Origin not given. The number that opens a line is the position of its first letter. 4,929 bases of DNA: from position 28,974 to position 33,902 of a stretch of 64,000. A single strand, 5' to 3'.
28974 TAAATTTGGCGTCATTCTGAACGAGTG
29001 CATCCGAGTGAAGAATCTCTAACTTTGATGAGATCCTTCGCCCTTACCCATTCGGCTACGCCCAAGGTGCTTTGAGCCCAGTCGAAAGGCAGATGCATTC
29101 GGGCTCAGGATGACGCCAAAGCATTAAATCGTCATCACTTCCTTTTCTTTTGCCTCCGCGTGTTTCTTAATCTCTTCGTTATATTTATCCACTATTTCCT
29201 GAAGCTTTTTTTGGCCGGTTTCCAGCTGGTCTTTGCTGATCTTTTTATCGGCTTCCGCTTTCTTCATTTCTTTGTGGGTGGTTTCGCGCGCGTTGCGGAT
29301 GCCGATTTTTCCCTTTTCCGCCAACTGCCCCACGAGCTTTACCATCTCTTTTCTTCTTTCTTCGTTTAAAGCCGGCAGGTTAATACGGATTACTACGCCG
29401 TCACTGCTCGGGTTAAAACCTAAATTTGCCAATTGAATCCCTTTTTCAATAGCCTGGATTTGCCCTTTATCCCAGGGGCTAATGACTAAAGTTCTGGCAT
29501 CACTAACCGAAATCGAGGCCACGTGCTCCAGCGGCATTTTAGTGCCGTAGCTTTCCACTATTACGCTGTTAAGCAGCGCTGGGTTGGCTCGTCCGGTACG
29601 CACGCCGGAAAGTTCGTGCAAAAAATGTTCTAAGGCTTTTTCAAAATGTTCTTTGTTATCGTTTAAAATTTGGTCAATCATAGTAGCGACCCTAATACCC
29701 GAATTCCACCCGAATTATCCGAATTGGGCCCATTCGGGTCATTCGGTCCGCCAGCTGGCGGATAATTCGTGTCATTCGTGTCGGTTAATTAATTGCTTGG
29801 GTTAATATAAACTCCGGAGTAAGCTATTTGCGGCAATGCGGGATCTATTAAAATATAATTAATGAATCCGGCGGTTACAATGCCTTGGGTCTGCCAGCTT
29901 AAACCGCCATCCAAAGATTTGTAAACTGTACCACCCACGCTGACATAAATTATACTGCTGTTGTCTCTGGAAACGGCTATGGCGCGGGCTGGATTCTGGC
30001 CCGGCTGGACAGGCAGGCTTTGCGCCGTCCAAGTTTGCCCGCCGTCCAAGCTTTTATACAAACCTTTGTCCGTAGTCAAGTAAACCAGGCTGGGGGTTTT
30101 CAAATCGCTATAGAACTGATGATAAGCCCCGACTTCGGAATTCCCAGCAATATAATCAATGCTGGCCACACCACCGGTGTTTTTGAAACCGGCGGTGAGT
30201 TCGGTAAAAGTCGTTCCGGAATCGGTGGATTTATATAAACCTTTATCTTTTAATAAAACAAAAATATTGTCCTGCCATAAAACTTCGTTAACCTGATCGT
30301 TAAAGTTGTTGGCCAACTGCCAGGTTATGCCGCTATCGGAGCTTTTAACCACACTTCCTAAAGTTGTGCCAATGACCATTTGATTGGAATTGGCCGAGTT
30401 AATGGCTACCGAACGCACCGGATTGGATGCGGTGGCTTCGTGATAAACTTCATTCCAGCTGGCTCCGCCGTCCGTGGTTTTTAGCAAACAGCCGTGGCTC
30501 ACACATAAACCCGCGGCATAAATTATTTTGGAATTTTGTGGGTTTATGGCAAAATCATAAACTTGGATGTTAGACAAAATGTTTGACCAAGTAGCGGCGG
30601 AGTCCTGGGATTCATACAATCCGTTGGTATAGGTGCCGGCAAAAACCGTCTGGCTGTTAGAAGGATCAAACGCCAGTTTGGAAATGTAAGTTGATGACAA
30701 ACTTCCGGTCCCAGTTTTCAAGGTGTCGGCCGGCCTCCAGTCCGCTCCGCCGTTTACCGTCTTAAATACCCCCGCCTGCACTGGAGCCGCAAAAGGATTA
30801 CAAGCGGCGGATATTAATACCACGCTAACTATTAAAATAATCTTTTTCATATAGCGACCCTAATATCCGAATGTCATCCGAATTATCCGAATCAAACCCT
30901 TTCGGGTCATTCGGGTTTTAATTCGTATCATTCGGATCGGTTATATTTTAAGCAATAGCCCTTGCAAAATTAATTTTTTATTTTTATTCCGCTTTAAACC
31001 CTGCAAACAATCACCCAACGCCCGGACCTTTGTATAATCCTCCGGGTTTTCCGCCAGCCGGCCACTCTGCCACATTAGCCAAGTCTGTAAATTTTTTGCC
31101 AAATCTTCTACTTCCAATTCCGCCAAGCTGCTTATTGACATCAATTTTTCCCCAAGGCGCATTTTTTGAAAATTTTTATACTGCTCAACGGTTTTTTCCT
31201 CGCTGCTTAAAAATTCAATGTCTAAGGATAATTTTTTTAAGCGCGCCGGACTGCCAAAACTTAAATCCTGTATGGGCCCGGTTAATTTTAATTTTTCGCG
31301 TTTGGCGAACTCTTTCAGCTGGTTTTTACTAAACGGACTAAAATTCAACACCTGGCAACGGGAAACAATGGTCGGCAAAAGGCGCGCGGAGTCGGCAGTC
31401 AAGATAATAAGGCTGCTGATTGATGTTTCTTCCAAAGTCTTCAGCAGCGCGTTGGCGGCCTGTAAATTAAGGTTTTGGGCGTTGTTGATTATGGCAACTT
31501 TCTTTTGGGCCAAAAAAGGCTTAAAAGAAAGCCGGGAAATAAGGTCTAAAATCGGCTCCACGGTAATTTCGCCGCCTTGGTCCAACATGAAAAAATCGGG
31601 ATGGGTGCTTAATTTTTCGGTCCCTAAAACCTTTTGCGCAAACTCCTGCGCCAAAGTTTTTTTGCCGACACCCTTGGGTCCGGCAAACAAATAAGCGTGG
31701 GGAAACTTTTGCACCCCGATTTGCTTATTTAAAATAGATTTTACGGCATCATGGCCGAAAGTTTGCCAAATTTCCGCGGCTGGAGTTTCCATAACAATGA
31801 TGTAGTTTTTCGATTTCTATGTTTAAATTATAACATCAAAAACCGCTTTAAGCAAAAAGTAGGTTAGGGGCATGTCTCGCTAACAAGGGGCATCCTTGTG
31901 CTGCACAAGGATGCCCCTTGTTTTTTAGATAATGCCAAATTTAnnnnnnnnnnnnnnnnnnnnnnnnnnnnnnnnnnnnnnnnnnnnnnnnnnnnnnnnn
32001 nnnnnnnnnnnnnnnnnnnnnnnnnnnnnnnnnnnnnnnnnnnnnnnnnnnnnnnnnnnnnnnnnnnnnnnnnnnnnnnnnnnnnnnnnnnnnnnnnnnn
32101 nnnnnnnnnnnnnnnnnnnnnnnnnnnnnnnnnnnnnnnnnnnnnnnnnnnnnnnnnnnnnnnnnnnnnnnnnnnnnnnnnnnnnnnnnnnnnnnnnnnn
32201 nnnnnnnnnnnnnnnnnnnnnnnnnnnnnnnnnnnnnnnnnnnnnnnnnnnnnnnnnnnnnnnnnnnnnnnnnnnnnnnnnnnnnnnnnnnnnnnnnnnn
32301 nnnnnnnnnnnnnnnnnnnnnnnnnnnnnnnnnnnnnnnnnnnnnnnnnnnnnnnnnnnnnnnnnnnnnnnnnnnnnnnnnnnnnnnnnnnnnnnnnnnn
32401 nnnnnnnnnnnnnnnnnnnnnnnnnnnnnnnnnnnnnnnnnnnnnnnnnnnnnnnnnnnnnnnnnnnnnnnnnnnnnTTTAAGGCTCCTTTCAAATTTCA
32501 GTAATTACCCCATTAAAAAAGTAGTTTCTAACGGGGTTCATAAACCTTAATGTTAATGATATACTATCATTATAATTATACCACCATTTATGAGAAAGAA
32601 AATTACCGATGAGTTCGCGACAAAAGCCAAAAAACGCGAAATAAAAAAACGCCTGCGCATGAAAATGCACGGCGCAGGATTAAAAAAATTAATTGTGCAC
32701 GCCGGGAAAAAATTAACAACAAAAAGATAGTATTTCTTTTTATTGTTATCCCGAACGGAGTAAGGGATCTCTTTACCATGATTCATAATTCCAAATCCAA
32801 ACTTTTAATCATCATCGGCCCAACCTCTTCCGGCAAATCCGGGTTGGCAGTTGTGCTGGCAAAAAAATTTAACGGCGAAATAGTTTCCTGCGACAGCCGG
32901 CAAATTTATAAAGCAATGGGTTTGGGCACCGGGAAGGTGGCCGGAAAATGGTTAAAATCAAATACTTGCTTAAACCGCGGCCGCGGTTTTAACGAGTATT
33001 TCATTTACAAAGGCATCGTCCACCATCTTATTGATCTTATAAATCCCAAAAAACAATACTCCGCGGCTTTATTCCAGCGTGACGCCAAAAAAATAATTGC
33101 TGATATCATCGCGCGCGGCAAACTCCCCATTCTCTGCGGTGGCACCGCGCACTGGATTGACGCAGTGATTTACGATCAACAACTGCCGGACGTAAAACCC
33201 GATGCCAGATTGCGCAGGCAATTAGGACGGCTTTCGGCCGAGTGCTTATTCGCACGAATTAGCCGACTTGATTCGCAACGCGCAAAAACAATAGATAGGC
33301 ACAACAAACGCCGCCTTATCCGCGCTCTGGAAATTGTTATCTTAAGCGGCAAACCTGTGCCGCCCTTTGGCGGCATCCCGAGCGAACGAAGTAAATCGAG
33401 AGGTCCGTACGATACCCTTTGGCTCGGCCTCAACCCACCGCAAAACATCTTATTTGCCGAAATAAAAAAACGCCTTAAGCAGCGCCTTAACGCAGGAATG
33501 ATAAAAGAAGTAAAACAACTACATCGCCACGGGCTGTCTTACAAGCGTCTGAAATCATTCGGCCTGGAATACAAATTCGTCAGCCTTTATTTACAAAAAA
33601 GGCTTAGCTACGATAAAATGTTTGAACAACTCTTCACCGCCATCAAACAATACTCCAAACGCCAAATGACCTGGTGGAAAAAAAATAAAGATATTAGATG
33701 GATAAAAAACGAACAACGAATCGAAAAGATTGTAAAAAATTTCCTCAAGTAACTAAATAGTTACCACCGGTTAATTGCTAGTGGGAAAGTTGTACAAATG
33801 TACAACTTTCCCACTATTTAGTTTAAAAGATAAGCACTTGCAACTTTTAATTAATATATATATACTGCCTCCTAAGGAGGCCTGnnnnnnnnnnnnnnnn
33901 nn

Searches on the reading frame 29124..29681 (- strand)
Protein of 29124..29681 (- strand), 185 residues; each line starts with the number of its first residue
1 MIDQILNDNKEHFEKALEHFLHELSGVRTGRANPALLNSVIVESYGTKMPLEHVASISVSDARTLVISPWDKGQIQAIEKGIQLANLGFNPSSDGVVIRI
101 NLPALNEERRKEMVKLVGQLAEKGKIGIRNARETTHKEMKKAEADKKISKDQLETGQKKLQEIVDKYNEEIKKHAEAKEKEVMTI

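Call 66: search_protein_families(library=pfam, proteins=[window:29124-29681:-], max_evalue=0.001)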
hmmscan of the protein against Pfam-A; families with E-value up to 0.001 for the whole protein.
window:29124-29681:- (185 aa): 1 family
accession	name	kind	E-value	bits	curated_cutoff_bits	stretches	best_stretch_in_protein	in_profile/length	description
PF01765.24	RRF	-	1.5e-59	201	29.7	1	22-183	3-164/164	Ribosome recycling factor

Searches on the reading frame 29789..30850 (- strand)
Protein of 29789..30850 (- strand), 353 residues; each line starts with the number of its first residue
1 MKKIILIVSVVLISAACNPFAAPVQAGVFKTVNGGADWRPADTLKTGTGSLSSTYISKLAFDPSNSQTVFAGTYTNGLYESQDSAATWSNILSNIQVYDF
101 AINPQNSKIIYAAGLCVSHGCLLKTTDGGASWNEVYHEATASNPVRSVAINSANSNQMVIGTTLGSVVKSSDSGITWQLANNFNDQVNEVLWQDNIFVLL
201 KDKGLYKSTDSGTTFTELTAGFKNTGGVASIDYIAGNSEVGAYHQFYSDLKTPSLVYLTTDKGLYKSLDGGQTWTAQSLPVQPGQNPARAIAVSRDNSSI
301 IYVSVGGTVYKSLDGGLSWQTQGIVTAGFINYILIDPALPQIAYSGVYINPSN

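Call 66: search_protein_families(library=pfam, proteins=[window:29789-30850:-], max_evalue=0.001)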
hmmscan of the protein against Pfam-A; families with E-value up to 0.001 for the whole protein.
window:29789-30850:- (353 aa): 3 families
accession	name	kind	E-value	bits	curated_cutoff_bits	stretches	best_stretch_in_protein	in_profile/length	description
PF15902.12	Sortilin-Vps10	-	1.3e-17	64.2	33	2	29-141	4-118/446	Sortilin, neurotensin receptor 3,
PF14870.12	PSII_BNR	-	1.7e-10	41.1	27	1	60-179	24-139/303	Photosynthesis system II assembly factor YCF48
PF02012.26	BNR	-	3.1e-06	26.8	27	0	265-275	1-11/12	BNR/Asp-box repeat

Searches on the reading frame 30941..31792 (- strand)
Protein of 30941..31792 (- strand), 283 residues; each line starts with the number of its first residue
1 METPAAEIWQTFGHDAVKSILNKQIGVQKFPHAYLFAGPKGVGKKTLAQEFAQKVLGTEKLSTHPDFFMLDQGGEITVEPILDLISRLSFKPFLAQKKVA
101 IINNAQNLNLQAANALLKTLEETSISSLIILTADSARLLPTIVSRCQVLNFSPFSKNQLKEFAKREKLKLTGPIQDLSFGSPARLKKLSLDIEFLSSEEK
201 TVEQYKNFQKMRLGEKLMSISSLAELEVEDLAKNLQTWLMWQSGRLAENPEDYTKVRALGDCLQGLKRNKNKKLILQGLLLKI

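Call 66: search_protein_families(library=pfam, proteins=[window:30941-31792:-], max_evalue=0.001)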
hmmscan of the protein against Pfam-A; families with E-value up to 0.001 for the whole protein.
window:30941-31792:- (283 aa): 2 families
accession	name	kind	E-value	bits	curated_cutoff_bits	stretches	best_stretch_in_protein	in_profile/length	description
PF13177.12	DNA_pol3_delta2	-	8.5e-35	120.5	27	1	14-154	2-160/161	DNA polymerase III, delta subunit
PF00004.35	AAA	-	0.00026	21.9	21.2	1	35-149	2-126/131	ATPase family associated with various cellular activities (AAA)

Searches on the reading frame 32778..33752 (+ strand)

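Call 66: search_protein_families(library=pfam, proteins=[window:32778-33752:+], max_evalue=0.001)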
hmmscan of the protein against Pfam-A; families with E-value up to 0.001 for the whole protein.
window:32778-33752:+ (324 aa): 2 families
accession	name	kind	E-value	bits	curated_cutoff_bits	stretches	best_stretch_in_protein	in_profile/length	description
PF01715.23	IPPT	-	2.3e-57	194.9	23.6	1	42-302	1-242/243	IPP transferase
PF01745.22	IPT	-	8.8e-05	22.5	20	1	8-60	2-54/233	Isopentenyl transferase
